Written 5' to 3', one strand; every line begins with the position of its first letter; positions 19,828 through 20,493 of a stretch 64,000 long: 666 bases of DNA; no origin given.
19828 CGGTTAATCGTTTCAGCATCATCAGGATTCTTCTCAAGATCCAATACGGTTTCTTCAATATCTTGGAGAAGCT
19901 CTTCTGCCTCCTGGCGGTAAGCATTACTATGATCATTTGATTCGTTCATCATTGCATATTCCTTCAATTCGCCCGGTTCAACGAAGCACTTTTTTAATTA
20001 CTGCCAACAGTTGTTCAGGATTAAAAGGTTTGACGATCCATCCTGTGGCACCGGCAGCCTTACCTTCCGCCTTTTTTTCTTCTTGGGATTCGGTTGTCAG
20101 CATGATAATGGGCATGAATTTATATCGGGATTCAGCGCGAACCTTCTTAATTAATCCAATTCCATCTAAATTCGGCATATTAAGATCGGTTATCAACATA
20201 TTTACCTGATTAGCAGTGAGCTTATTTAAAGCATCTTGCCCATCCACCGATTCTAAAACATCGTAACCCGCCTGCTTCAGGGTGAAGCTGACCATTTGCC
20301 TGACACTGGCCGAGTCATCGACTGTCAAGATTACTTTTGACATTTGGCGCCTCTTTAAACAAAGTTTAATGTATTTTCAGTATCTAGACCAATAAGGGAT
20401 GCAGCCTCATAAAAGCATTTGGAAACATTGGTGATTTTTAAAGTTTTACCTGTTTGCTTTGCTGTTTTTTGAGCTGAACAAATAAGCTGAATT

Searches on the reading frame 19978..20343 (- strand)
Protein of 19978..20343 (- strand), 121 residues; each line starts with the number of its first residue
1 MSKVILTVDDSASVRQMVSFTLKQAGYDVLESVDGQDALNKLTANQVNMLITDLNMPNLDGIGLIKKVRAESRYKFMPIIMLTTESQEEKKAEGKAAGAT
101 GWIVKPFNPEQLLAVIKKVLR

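Call 5: search_protein_families(library=pfam, proteins=[window:19978-20343:-], max_evalue=1)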
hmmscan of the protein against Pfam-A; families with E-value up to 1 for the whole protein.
window:19978-20343:- (121 aa): 2 families
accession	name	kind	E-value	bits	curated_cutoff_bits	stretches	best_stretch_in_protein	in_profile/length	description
PF00072.30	Response_reg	-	6.1e-27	94.4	30.2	1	5-116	1-110/111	Response regulator receiver domain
PF03924.19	CHASE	-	0.13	12.4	25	0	85-117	135-163/189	CHASE domain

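Call 7: search_protein_families(library=ncbifam, proteins=[window:19978-20343:-], max_evalue=0.1)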
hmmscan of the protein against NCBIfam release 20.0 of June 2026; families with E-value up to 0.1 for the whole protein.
window:19978-20343:- (121 aa): 102 families (the best 25 are shown)
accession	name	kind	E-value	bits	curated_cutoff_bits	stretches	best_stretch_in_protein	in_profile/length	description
TIGR02154.1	PhoB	equivalog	1.3e-29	103.1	296.2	1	1-121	1-121/226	phosphate regulon transcriptional regulator PhoB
NF007901.0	PRK10610.1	equivalog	3.5e-26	91.8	189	1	5-119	8-123/129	chemotaxis response regulator CheY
NF045944.1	ResRegRpaBCyano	equivalog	6.7e-25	87.8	330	1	6-121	1-113/229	response regulator transcription factor RpaB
NF007546.0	PRK10161.1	equivalog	2.4e-24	86.2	471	1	1-121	1-121/229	phosphate response regulator transcription factor PhoB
NF033117.2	vanR_ACDEGLN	exception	5.4e-24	85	350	1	5-121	1-114/226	VanR-ABDEGLN family response regulator transcription factor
NF040689.1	MtrAB_MtrA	equivalog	8.5e-24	84.1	300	1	5-121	1-114/219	MtrAB system response regulator MtrA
NF007005.1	PRK09468.1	equivalog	5.6e-23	81.6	331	1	3-121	4-120/237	osmolarity response regulator transcription factor OmpR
NF041733.1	resp_reg_CseB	equivalog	1.8e-22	79.8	350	1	5-121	3-116/228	two-component system response regulator CseB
NF007135.0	PRK09581.1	equivalog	7.3e-22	77.8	474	1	1-121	1-121/457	PleD family two-component system response regulator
NF033120.0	vanR_FM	exception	2.2e-21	76.5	460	1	4-121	5-119/231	vancomycin resistance response regulator transcription factor, VanR-F/VanR-M family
NF040534.1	resp_reg_YycF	equivalog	2.2e-21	76.2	340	1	4-121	2-116/231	response regulator YycF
NF012227.0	AdeR_RR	equivalog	2.3e-20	73.1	340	1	2-121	11-127/239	efflux system response regulator transcription factor AdeR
NF006900.1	PRK09390.1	equivalog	4.8e-20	72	255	1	3-120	5-120/203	response regulator FixJ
NF053854.1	RespRegPhoBBctds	equivalog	8.2e-20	71.1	270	1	5-121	1-116/225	two-component system response regulator PhoB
NF041734.1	resp_reg_RppA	equivalog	2.5e-19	69.6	250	1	5-120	3-118/229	two-component system response regulator RppA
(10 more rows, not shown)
